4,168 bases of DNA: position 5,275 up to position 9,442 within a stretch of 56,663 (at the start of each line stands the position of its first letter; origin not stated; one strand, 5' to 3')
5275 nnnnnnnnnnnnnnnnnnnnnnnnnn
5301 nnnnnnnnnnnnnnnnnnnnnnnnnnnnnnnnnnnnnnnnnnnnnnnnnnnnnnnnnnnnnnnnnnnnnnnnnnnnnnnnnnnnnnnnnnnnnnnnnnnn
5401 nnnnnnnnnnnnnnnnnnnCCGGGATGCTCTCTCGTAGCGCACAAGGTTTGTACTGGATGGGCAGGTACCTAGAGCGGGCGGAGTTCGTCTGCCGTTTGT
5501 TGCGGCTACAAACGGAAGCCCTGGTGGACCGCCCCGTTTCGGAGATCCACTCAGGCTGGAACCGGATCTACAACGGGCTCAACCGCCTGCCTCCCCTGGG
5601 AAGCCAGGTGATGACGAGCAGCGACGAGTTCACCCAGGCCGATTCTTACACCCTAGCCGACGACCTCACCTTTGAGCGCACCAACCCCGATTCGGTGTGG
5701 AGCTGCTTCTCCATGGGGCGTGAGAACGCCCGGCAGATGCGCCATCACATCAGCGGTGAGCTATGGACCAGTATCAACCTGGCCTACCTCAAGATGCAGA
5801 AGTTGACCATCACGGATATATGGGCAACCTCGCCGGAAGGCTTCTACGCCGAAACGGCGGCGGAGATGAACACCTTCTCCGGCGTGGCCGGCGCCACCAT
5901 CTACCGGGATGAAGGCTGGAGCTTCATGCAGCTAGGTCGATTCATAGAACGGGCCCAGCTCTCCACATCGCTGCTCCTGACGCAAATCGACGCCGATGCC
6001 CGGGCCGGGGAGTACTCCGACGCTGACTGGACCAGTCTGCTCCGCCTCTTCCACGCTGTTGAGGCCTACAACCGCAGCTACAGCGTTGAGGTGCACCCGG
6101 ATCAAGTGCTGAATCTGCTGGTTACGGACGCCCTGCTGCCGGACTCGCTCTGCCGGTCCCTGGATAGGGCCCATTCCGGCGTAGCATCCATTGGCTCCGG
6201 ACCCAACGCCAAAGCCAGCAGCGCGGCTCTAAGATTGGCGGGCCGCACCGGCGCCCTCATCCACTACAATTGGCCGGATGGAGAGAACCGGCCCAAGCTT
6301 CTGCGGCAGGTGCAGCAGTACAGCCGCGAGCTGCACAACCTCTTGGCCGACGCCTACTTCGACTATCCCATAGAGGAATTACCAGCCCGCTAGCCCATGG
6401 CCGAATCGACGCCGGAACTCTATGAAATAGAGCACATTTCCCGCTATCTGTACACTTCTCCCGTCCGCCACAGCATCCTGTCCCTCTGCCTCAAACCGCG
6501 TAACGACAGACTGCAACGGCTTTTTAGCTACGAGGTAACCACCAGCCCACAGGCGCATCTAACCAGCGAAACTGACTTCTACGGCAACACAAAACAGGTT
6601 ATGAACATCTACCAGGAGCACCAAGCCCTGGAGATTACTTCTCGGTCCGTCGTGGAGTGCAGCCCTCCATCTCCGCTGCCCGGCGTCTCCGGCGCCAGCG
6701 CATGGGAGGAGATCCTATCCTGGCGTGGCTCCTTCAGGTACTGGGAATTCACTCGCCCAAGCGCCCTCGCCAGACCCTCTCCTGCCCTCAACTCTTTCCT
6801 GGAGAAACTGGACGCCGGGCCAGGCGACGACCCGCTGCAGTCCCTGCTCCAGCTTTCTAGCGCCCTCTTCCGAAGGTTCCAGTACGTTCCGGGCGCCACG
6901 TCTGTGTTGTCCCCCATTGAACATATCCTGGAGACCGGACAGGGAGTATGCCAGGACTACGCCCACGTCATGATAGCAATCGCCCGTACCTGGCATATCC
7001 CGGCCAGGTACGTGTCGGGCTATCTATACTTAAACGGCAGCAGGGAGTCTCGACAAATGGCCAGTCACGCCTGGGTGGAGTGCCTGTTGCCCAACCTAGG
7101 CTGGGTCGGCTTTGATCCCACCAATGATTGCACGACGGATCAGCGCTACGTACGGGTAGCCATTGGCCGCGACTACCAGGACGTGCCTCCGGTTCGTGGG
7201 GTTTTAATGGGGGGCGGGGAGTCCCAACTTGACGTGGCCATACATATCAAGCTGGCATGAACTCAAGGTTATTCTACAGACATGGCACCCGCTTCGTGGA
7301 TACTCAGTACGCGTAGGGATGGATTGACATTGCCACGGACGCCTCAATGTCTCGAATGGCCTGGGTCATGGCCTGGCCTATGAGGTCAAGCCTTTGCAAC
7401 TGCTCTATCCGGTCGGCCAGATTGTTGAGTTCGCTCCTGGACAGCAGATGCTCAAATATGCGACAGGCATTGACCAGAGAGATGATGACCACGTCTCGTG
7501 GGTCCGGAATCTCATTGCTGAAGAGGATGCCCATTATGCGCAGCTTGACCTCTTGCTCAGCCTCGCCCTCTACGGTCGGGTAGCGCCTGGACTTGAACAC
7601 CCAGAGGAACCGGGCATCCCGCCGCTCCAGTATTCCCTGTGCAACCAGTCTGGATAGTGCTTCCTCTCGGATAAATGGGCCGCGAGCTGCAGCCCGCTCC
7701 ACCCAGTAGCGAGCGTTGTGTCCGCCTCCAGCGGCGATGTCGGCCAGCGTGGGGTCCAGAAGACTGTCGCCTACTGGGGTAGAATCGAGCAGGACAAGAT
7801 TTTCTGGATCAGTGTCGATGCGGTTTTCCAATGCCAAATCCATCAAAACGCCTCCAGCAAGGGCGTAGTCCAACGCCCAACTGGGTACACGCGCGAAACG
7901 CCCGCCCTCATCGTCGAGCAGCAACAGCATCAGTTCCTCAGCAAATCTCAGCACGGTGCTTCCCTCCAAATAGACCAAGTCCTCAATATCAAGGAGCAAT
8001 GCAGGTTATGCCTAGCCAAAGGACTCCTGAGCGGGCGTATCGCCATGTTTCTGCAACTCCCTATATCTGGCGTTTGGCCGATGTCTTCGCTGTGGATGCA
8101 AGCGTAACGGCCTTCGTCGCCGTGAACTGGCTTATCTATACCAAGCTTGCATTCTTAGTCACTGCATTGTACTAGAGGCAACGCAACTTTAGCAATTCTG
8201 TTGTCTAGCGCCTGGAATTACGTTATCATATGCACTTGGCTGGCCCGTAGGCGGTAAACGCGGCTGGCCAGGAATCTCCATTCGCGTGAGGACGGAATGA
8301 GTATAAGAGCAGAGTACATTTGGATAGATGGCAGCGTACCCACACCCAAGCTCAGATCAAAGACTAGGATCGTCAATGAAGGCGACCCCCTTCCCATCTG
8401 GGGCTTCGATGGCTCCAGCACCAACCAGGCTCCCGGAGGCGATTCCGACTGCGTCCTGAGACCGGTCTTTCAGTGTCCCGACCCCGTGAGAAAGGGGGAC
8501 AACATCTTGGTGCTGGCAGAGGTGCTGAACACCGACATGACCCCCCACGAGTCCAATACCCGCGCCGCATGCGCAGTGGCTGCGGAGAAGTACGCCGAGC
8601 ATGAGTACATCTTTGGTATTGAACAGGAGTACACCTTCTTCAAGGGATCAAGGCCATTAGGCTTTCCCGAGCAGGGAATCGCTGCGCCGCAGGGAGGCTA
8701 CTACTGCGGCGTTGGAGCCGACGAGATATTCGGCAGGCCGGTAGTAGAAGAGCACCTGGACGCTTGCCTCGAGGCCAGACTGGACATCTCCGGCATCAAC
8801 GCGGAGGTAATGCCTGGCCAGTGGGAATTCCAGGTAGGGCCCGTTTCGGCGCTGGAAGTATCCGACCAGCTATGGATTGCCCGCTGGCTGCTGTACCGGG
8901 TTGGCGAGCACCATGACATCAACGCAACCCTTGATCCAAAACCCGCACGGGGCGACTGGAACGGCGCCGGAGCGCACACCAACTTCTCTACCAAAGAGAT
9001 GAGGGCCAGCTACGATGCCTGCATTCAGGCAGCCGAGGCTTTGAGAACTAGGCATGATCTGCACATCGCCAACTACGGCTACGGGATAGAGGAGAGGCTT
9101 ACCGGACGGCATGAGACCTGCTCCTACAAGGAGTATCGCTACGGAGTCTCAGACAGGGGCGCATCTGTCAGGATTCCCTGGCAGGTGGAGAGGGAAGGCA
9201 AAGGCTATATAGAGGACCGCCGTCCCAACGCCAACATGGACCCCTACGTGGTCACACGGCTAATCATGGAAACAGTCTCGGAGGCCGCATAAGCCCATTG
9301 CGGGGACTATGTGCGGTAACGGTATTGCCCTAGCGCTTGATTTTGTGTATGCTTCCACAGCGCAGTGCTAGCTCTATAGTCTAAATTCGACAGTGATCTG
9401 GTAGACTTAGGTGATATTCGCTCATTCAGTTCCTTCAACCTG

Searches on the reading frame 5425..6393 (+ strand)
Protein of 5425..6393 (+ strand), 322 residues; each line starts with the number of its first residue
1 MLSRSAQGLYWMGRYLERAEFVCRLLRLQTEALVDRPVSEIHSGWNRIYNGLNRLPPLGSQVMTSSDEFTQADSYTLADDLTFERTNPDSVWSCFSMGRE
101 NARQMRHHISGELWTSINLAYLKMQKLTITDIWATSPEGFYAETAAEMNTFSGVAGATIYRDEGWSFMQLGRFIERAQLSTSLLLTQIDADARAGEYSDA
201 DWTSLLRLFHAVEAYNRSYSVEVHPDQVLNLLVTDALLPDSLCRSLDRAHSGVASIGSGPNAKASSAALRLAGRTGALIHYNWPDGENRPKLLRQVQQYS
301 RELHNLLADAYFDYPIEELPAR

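Call 29: search_protein_families(library=pfam, proteins=[window:5425-6393:+])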
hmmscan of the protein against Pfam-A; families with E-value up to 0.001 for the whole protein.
window:5425-6393:+ (322 aa): 1 family
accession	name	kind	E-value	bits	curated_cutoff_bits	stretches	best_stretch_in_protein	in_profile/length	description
PF04168.17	Alpha-E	-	4.2e-65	220.8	20.8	1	1-312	1-294/294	A predicted alpha-helical domain with a conserved ER motif.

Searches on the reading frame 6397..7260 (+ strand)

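Call 29: search_protein_families(library=pfam, proteins=[window:6397-7260:+])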
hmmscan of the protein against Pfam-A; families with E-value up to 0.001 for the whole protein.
window:6397-7260:+ (287 aa): 2 families
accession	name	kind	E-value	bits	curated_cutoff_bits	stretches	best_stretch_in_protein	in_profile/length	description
PF01841.26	Transglut_core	-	7.7e-23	81.3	23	1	143-241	11-108/108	Transglutaminase-like superfamily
PF08379.15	Bact_transglu_N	-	2.7e-19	70.1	27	1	9-87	1-80/80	Bacterial transglutaminase-like N-terminal region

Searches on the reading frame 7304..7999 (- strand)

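Call 29: search_protein_families(library=pfam, proteins=[window:7304-7999:-])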
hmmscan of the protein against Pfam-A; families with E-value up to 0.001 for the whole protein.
window:7304-7999:- (231 aa): 1 family
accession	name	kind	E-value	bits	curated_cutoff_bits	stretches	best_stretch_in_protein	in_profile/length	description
PF05719.16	GPP34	-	3.5e-45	155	29.1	1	20-217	2-200/201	Golgi phosphoprotein 3 (GPP34)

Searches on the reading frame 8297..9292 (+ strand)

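Call 29: search_protein_families(library=pfam, proteins=[window:8297-9292:+])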
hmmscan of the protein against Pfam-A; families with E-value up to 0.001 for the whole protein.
window:8297-9292:+ (331 aa): 2 families
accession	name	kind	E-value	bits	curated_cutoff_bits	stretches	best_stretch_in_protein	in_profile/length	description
PF00120.29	Gln-synt_C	-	9.1e-16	58.3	24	1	98-232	14-156/344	Glutamine synthetase, catalytic domain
PF03951.24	Gln-synt_N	-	2.9e-09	36.8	33.4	1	6-78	6-81/82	Glutamine synthetase, beta-Grasp domain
